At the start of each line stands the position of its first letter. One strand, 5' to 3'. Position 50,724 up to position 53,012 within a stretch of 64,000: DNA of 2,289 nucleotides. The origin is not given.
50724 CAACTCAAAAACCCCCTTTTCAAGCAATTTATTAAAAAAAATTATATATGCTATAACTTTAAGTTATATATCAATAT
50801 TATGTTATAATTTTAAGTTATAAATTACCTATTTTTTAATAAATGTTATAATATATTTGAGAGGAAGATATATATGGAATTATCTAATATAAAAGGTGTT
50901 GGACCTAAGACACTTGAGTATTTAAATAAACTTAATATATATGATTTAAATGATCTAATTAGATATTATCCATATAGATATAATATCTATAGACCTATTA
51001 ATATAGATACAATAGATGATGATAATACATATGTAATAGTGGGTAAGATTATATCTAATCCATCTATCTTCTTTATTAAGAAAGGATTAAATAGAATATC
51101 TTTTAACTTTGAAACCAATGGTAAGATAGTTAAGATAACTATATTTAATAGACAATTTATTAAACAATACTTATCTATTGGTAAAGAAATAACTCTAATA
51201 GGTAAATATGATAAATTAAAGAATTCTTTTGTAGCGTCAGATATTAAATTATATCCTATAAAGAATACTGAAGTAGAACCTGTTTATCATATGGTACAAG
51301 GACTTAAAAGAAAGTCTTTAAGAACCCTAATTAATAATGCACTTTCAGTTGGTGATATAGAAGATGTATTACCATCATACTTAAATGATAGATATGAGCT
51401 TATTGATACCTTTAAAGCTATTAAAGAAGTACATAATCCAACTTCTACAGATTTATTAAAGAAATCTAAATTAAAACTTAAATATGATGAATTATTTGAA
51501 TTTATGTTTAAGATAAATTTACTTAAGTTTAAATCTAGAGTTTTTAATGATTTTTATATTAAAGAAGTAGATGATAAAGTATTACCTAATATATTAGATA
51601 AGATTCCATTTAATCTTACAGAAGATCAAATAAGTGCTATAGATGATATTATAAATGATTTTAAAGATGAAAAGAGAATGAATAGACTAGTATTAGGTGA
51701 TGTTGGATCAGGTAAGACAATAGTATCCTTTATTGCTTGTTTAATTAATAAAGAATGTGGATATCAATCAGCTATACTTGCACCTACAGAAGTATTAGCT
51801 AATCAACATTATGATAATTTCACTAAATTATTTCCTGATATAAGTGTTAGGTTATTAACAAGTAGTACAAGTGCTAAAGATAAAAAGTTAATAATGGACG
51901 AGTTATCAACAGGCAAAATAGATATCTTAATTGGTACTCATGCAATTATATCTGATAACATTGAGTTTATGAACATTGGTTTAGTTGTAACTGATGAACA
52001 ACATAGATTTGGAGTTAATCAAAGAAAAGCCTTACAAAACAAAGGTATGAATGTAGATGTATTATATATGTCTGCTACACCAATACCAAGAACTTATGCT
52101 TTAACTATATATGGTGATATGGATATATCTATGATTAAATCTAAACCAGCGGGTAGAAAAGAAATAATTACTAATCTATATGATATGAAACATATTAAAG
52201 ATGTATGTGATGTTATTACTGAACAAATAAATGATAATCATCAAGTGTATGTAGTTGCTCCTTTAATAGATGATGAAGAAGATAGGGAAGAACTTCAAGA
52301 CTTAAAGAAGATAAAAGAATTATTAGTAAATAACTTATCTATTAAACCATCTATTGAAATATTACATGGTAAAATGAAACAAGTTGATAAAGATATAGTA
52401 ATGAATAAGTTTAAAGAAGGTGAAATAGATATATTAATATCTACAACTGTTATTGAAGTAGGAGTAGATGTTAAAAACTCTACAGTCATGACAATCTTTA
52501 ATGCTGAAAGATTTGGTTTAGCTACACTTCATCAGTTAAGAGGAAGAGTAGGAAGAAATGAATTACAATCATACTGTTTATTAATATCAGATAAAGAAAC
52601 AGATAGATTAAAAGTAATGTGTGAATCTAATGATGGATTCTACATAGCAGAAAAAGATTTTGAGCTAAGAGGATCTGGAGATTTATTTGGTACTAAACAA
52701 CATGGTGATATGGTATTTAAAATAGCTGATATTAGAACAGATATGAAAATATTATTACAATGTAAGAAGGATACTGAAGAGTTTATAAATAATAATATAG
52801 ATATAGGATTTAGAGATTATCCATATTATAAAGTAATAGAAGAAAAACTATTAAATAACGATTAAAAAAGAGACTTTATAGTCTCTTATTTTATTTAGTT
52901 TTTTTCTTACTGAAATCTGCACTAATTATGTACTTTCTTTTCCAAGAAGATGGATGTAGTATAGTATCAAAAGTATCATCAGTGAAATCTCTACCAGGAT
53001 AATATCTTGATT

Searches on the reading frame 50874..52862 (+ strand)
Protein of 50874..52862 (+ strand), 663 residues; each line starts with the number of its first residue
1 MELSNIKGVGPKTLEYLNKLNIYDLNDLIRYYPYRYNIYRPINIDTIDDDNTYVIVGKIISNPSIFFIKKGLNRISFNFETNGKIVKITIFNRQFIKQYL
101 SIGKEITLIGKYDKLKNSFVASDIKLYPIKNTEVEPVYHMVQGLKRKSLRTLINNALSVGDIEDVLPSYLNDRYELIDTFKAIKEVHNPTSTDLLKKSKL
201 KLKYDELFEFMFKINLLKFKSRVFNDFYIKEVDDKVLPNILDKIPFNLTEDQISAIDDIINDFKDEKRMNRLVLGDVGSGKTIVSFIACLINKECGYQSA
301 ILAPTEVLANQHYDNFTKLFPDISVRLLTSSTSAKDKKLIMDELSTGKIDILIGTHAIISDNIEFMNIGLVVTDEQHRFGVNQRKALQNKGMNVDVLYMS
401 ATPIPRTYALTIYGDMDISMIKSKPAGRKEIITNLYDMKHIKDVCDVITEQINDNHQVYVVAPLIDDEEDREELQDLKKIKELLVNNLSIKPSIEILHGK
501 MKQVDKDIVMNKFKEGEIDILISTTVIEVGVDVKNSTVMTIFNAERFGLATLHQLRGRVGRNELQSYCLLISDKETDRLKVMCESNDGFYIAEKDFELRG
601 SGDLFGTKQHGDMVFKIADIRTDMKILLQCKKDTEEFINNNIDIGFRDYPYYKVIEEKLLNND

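Call 79: find_related_loci(query=window:50874-52862:+, collection=metagenome_contigs, flank=10000)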
Query window:50874-52862:+ (663 aa) in metagenome_contigs; peptide patterns used: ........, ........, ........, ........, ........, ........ (x = any residue, [..] = any of these).
214 stretches matched a pattern; 144 encode a relative of the query (tblastn E <= 1e-3); the best 80 are kept; 80 distinct loci.
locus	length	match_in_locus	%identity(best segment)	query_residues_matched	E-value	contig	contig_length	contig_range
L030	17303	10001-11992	83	1-663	0e+0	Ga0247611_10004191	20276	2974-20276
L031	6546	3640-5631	82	1-663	0e+0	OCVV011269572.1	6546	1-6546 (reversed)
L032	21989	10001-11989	65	1-663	0e+0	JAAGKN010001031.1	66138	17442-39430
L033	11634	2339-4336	64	1-663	0e+0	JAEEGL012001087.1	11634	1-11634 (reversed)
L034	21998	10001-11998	64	1-663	0e+0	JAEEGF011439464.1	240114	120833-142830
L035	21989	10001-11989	63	1-663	0e+0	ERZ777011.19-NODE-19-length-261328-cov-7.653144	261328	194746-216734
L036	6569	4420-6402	64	1-663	0e+0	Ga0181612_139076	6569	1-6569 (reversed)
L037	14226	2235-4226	66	1-663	0e+0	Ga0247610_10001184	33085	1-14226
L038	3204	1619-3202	78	1-528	0e+0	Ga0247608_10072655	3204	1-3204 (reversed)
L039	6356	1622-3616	62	1-663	0e+0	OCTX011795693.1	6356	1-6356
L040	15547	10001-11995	62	1-663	0e+0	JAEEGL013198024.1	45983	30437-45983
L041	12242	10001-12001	61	1-663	0e+0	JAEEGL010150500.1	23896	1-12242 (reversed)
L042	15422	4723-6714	58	1-663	0e+0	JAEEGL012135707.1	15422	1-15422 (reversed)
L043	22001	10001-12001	60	1-663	0e+0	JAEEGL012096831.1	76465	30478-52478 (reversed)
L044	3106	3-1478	67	170-662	0e+0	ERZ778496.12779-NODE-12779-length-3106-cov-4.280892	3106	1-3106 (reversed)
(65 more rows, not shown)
